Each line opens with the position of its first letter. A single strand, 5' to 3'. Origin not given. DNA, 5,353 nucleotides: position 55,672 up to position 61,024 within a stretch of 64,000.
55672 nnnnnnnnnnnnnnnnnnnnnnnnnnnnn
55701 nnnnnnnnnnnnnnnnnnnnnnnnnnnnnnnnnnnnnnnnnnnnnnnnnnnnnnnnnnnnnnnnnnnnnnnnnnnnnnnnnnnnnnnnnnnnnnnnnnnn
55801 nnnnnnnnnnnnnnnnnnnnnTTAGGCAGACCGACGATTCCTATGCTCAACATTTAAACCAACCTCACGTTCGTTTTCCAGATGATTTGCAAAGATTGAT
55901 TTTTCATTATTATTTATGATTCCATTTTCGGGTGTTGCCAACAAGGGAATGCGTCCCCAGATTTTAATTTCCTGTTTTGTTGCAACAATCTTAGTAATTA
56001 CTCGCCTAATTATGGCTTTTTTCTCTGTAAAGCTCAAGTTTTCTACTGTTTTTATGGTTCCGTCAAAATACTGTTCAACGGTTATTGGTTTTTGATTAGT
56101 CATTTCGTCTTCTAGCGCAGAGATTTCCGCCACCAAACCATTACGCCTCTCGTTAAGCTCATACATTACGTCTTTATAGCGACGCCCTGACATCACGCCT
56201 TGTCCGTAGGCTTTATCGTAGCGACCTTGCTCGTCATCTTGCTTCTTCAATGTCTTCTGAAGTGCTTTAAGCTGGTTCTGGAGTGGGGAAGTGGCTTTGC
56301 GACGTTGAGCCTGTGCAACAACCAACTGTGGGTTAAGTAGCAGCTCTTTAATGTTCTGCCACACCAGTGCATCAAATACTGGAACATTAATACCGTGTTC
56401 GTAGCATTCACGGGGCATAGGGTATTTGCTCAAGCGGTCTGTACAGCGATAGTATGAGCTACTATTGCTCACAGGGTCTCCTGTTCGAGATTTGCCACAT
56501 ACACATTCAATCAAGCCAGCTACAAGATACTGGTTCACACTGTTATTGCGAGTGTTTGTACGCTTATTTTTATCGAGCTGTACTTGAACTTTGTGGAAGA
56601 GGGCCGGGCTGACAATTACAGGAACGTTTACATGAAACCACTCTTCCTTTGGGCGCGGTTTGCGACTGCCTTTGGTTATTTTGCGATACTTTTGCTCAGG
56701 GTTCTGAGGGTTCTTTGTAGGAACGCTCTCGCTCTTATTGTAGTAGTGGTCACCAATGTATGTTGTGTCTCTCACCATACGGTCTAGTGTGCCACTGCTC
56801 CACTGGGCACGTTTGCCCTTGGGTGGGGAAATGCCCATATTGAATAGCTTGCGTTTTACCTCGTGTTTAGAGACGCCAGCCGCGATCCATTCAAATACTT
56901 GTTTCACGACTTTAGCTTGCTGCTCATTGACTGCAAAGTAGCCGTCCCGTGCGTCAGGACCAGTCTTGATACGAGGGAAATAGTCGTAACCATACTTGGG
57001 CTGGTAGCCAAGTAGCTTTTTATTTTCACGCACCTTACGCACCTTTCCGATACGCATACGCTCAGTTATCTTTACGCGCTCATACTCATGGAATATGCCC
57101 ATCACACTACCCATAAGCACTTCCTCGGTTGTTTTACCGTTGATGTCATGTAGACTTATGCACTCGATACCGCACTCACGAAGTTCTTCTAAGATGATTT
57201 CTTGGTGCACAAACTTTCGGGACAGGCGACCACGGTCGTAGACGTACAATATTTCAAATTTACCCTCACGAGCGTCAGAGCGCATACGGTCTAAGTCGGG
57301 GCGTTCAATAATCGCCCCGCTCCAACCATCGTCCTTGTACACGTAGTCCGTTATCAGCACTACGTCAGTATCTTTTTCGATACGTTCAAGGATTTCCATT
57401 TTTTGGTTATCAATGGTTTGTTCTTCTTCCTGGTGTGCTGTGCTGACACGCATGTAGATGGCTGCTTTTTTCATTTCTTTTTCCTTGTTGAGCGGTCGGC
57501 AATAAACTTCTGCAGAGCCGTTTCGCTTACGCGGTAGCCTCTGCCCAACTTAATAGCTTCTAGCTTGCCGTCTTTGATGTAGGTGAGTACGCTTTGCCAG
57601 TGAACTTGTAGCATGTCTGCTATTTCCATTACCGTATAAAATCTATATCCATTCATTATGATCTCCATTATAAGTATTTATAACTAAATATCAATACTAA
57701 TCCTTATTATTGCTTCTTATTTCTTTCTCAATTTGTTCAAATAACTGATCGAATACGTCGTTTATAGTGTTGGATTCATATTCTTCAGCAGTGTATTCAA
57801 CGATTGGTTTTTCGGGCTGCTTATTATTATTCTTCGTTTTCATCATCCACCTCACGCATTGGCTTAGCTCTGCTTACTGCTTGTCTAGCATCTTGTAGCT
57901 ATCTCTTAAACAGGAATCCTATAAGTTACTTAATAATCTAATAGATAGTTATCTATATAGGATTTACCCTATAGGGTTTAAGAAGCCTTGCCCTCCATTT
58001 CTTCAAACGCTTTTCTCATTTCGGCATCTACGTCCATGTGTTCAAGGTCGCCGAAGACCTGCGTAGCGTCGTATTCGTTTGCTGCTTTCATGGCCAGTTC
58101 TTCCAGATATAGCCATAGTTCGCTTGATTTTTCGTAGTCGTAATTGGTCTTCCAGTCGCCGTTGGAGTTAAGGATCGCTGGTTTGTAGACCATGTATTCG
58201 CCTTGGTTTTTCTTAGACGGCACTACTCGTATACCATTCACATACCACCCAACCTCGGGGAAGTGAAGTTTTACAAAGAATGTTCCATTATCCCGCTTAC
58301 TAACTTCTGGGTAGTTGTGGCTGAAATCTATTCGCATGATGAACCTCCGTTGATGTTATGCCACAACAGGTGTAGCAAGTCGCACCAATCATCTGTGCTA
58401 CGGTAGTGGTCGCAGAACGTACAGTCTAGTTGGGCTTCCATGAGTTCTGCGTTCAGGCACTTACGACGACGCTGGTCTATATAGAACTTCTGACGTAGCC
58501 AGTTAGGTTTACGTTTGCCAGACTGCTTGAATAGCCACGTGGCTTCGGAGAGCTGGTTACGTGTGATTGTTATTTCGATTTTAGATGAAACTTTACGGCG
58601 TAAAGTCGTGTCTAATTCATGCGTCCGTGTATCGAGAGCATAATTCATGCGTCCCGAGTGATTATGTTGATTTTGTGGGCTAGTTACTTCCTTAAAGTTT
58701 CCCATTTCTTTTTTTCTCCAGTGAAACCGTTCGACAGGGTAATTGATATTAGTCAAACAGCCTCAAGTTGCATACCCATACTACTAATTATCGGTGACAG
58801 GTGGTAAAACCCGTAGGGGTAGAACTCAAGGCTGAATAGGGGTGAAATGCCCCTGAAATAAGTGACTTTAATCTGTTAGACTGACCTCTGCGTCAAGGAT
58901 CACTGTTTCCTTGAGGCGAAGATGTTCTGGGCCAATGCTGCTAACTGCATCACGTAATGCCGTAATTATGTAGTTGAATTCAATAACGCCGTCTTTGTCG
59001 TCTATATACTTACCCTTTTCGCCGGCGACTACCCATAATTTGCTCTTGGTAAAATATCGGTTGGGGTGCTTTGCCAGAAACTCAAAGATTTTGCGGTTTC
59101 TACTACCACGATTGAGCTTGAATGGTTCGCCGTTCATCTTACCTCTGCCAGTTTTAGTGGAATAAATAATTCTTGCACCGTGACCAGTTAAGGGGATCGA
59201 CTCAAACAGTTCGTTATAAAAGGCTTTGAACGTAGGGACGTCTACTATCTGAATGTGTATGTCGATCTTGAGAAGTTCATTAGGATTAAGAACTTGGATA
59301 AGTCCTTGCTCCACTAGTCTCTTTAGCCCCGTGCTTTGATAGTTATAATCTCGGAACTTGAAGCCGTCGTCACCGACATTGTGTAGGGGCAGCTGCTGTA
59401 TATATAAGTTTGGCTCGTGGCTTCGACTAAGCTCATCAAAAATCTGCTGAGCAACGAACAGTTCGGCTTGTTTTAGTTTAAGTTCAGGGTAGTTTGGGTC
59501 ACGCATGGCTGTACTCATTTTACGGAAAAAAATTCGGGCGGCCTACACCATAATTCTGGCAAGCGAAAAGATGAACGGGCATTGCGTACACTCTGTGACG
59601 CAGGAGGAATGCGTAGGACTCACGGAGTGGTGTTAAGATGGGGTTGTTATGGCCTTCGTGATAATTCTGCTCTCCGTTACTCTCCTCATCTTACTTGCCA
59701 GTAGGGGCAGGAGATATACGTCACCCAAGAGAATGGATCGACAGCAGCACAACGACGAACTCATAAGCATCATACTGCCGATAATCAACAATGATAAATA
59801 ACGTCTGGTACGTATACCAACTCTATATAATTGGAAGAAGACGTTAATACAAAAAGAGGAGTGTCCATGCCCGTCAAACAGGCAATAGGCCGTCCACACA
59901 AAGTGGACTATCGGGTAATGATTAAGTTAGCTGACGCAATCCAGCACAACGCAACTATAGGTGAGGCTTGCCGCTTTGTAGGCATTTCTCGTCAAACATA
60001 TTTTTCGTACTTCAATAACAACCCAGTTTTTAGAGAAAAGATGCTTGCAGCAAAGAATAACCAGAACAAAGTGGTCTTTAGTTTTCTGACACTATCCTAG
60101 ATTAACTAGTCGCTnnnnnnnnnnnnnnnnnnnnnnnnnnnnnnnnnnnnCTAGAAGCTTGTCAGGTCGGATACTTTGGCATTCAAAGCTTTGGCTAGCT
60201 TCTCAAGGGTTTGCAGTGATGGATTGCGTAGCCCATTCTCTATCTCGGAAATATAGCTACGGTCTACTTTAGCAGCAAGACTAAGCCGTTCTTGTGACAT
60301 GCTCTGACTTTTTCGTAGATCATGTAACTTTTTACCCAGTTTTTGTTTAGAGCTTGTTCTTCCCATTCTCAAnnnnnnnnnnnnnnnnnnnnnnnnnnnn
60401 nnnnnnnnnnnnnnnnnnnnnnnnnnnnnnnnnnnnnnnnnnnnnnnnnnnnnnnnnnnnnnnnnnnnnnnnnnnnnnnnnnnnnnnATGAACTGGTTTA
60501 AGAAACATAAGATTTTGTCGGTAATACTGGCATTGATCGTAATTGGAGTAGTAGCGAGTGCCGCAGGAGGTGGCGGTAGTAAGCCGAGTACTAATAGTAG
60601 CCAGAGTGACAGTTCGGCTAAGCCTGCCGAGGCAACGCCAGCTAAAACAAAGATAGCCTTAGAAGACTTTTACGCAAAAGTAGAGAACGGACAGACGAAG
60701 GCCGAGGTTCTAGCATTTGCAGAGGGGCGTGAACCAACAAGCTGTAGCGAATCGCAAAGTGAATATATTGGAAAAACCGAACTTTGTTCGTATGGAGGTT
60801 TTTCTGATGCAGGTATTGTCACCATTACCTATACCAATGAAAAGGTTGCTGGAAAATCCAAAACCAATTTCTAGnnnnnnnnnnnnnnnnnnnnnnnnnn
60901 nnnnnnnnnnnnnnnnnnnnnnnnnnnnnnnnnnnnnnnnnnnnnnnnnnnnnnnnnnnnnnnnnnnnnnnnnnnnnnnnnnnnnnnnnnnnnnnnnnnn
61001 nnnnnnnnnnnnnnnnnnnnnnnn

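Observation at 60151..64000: Candidate cyclic-oligonucleotide-type defence cassette: XRE regulator, secreted protein, SMODS-like NTase, SLATT-like 2TM effector, and an adjacent GS type III-like ligase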

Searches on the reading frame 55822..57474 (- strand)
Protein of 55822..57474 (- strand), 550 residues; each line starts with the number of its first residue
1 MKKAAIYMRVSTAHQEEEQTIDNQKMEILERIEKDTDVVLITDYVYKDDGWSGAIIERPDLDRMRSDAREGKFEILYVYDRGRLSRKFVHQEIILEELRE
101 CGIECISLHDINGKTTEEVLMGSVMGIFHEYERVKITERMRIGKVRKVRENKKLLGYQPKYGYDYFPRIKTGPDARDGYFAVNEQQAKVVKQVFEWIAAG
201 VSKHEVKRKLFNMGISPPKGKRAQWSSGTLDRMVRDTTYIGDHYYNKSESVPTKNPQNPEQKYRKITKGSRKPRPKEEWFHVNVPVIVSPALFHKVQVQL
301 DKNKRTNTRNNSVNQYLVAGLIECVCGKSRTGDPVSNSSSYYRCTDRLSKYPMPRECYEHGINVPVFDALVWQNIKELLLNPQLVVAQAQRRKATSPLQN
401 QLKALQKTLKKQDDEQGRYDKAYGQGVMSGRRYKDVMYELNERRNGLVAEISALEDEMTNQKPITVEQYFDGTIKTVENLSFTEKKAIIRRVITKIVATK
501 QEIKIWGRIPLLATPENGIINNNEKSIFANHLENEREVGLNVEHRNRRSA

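Call 7: search_protein_families(library=ncbifam, proteins=[window:55822-57474:-], max_evalue=1)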
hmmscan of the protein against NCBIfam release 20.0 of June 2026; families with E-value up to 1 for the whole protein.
window:55822-57474:- (550 aa): 7 families
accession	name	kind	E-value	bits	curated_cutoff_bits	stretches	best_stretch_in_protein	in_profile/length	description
NF047343.1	SCCmet_CcrB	equivalog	7.2e-24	84.3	900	1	2-333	7-312/542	cassette chromosome recombinase CcrB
NF041201.1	recomb_XisF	equivalog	1.7e-17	63.5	375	1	7-407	4-391/465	fdxN element excision recombinase XisF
NF047347.1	SCCmet_CcrC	equivalog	4.6e-12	45.2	900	1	2-195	3-191/558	cassette chromosome recombinase CcrC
NF047344.1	SCCmet_CcrA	equivalog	4.5e-11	42.5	700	2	1-206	1-190/442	cassette chromosome recombinase CcrA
NF049883.1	resolv_YneB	equivalog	6.2e-07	29.1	175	1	3-150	1-145/211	YneB family resolvase-like protein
NF009949.0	PRK13413.1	equivalog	0.035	13.8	272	1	7-153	5-144/203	master DNA invertase Mpi family serine-type recombinase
TIGR01730.1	RND_mfp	subfamily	0.084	11.8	94.9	1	394-476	65-147/322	efflux RND transporter periplasmic adaptor subunit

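Call 66: search_protein_families(library=phrogs, proteins=[window:55822-57474:-], max_evalue=0.01)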
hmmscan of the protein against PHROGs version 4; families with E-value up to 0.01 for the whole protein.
window:55822-57474:- (550 aa): 2 families
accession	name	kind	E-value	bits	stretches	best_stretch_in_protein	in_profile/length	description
phrog_95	-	integration and excision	9.7e-89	299.6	1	1-505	87-562/651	integrase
phrog_125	-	DNA, RNA and nucleotide metabolism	1.1e-33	117.8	1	1-263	19-222/254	DNA invertase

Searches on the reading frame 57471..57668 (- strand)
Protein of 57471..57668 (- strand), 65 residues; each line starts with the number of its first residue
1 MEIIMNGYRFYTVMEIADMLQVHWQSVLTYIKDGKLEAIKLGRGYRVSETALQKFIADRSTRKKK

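Call 66: search_protein_families(library=phrogs, proteins=[window:57471-57668:-], max_evalue=0.01)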
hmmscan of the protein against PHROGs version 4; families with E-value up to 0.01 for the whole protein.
window:57471-57668:- (65 aa): 4 families
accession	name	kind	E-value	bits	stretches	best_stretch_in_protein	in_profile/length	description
phrog_6401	-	DNA, RNA and nucleotide metabolism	9.5e-09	36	1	4-60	3-60/64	DNA binding protein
phrog_66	-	integration and excision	5.8e-08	33.8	1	5-64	88-148/412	excisionase and transcriptional regulator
phrog_10045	-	DNA, RNA and nucleotide metabolism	6.9e-06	26.8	1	5-50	15-61/74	HTH DNA binding protein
phrog_2907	-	integration and excision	0.0079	17.6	1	10-55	6-56/117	excisionase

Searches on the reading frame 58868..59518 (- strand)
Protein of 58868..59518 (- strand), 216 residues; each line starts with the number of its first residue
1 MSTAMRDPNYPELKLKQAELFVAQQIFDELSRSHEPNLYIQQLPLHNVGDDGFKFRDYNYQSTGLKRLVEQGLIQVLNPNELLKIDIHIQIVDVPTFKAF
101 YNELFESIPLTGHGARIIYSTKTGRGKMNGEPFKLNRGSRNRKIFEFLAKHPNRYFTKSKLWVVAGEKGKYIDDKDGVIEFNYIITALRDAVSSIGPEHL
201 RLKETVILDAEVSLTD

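Call 5: search_protein_families(library=pfam, proteins=[window:58868-59518:-], max_evalue=0.1)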
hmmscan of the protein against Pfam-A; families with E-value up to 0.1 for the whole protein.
window:58868-59518:- (216 aa): 0 families

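Call 6: search_protein_families(library=padloc, proteins=[window:58868-59518:-], max_evalue=0.1)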
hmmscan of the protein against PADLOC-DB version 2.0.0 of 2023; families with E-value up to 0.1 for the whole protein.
window:58868-59518:- (216 aa): 0 families

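Call 7: search_protein_families(library=ncbifam, proteins=[window:58868-59518:-], max_evalue=1)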
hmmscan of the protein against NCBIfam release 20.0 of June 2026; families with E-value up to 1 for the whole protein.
window:58868-59518:- (216 aa): 1 family
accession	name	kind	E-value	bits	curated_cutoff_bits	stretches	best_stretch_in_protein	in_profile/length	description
TIGR00263.1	trpB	equivalog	0.2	10.7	392.45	1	156-205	266-314/385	tryptophan synthase subunit beta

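Call 66: search_protein_families(library=phrogs, proteins=[window:58868-59518:-], max_evalue=0.01)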
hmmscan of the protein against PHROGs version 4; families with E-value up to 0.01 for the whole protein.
window:58868-59518:- (216 aa): 0 families

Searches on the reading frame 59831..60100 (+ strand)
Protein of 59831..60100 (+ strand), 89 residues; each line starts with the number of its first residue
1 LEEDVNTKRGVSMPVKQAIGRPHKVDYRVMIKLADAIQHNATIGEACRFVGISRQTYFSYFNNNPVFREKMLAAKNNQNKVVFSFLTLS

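Call 5: search_protein_families(library=pfam, proteins=[window:59831-60100:+], max_evalue=0.1)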
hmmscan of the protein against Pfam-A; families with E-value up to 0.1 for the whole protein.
window:59831-60100:+ (89 aa): 3 families
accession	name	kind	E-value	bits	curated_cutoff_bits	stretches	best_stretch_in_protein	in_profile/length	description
PF13518.12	HTH_28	-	0.012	16.1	25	1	36-56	9-28/52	Helix-turn-helix domain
PF13022.12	HTH_Tnp_1_2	-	0.079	13.5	27.9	1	36-66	22-52/122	Helix-turn-helix of insertion element transposase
PF00376.29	MerR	-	0.084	13.2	28.2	0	42-56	1-15/38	MerR family regulatory protein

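Call 6: search_protein_families(library=padloc, proteins=[window:59831-60100:+], max_evalue=0.1)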
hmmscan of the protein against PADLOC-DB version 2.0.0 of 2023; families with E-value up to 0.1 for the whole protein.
window:59831-60100:+ (89 aa): 0 families

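Call 66: search_protein_families(library=phrogs, proteins=[window:59831-60100:+], max_evalue=0.01)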
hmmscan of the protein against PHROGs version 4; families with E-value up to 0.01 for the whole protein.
window:59831-60100:+ (89 aa): 4 families
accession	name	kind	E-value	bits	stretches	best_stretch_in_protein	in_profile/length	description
phrog_4102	-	head and packaging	6.5e-09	37.2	1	13-62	3-52/166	terminase small subunit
phrog_1482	-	head and packaging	5.3e-05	23.9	1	14-83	4-74/147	terminase small subunit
phrog_157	-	integration and excision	0.0014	18.7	1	22-65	197-242/580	transposase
phrog_309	-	head and packaging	0.0035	18.4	1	12-79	125-195/319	terminase small subunit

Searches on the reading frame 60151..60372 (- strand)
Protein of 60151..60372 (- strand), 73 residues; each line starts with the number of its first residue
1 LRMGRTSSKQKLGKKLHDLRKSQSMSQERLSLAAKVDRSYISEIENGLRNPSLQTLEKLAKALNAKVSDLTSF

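Call 5: search_protein_families(library=pfam, proteins=[window:60151-60372:-], max_evalue=0.1)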
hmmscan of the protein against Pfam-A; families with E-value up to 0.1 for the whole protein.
window:60151-60372:- (73 aa): 7 families
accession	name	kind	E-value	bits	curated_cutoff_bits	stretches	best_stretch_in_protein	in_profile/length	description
PF01381.28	HTH_3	-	1.3e-16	60.8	23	1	17-69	2-54/55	Helix-turn-helix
PF13560.12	HTH_31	-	4.1e-11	43.5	27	1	12-69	2-60/64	Helix-turn-helix domain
PF12844.13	HTH_19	-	3.2e-09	37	30.2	1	13-64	1-52/64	Helix-turn-helix domain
PF13443.12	HTH_26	-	9.7e-08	32.6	22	1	15-72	1-59/63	Cro/C1-type HTH DNA-binding domain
PF13413.12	HTH_25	-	0.0075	16.5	24.6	1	16-47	2-33/62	Helix-turn-helix domain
PF15429.11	DUF4628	-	0.074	13.1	26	1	18-70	12-65/269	Domain of unknown function (DUF4628)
PF13744.12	HTH_37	-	0.077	13.2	27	1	8-67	15-75/80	Helix-turn-helix domain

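Call 6: search_protein_families(library=padloc, proteins=[window:60151-60372:-], max_evalue=0.1)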
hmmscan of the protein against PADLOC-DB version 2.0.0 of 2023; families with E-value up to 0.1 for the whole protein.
window:60151-60372:- (73 aa): 25 families
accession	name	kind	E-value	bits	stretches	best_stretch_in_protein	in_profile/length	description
PDLC03665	Control_protein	-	1.4e-16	58.5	1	11-72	8-70/77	control protein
PDLC02926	HTH_VI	-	4.5e-16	56.9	1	11-71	1-61/92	-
PDLC03666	Control_protein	-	2.3e-13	48.4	1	9-70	4-65/77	control protein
PDLC04142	capH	-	2.5e-13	49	1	7-70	2-65/103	capH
PDLC03664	Control_protein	-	3.3e-12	44.7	1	11-67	13-69/74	control protein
PDLC03954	RmrA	-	1.6e-08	31.9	1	10-67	9-66/380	-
PDLC03671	Control_protein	-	2.7e-08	31.9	1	9-70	12-73/84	control protein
PDLC03668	Control_protein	-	5e-08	31.4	1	17-71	14-66/79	control protein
PDLC03952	RmrA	-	5.7e-08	30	1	9-67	20-78/395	-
PDLC03951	RmrA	-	1.6e-07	28.6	1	13-68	10-65/400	-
PDLC03948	RmrA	-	7.4e-07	26.4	1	9-66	6-63/397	-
PDLC03536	REase_II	-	9.8e-07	26.7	1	10-70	9-69/237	Type II restriction enzyme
PDLC03953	RmrA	-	1e-06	26.2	1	11-65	5-59/373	-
PDLC03949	RmrA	-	4e-06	23.9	1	16-68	7-59/363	-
PDLC03947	RmrA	-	7.7e-06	23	1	6-65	6-65/383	-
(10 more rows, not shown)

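Call 66: search_protein_families(library=phrogs, proteins=[window:60151-60372:-], max_evalue=0.01)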
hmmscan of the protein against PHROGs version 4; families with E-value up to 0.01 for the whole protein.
window:60151-60372:- (73 aa): 25 families
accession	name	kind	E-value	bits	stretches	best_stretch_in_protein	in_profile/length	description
phrog_5823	-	transcription regulation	7e-13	49.5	1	8-72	3-68/404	transcriptional regulator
phrog_8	-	transcription regulation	1.7e-12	48.5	1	9-65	74-130/346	transcriptional regulator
phrog_3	-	transcription regulation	4.3e-12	47.5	1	2-70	79-145/430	transcriptional repressor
phrog_4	-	transcription regulation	7e-11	42.7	1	7-71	128-192/400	transcriptional repressor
phrog_1373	-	transcription regulation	7.4e-11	43.3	1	11-67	63-119/166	transcriptional regulator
phrog_2439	-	transcription regulation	9.8e-11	42.1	1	12-68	8-64/367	transcriptional regulator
phrog_7241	-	transcription regulation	9.1e-09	36.4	1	16-71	66-121/122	transcriptional regulator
phrog_2967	-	transcription regulation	6.6e-08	33.4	1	5-71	4-70/225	transcriptional regulator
phrog_1124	-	transcription regulation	7.6e-06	26.6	1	8-65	5-61/177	transcriptional regulator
phrog_2104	-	unknown function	1.9e-05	25.8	1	15-60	43-88/103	-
phrog_147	-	transcription regulation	2.1e-05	25.8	1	10-61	3-55/100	transcriptional regulator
phrog_2328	-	transcription regulation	2.4e-05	25.1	1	3-71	7-75/128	transcriptional repressor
phrog_2339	-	DNA, RNA and nucleotide metabolism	7e-05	23.8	1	6-68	20-83/98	HTH DNA binding protein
phrog_7396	-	unknown function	0.00012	22.9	1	11-65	15-72/227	-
phrog_9908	-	DNA, RNA and nucleotide metabolism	0.00012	22.3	1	7-64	9-66/282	DNA binding protein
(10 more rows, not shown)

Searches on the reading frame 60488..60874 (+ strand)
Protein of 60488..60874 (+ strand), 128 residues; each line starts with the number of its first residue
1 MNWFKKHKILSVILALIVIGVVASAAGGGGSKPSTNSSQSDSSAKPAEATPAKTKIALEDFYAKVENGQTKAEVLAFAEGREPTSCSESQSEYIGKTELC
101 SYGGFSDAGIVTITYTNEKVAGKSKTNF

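Call 5: search_protein_families(library=pfam, proteins=[window:60488-60874:+], max_evalue=0.1)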
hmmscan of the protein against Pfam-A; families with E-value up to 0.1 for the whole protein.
window:60488-60874:+ (128 aa): 0 families

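Call 6: search_protein_families(library=padloc, proteins=[window:60488-60874:+], max_evalue=0.1)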
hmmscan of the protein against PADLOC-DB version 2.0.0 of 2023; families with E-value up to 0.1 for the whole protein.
window:60488-60874:+ (128 aa): 1 family
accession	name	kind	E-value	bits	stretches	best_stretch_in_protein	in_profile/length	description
PDLC04043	PD-T4-6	-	0.015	12.4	1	12-70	322-379/452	-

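Call 7: search_protein_families(library=ncbifam, proteins=[window:60488-60874:+], max_evalue=1)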
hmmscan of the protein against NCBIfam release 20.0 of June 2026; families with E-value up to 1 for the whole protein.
window:60488-60874:+ (128 aa): 1 family
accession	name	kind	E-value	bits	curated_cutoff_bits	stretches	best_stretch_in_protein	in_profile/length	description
NF005435.1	PRK07021.1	equivalog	0.19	11.5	131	1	11-62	8-63/157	flagellar basal body-associated protein FliL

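Call 66: search_protein_families(library=phrogs, proteins=[window:60488-60874:+], max_evalue=0.01)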
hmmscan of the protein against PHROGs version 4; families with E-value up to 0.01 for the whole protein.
window:60488-60874:+ (128 aa): 3 families
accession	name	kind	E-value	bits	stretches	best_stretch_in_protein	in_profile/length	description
phrog_806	-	unknown function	0.00064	20.8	1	7-55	3-53/187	-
phrog_6148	-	moron, auxiliary metabolic gene and host takeover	0.00074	20.3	1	8-128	6-133/214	beta-lactamase-inhibitor protein BLIP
phrog_8545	-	moron, auxiliary metabolic gene and host takeover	0.0011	19.8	1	8-55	16-63/177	superinfection exclusion Sie-like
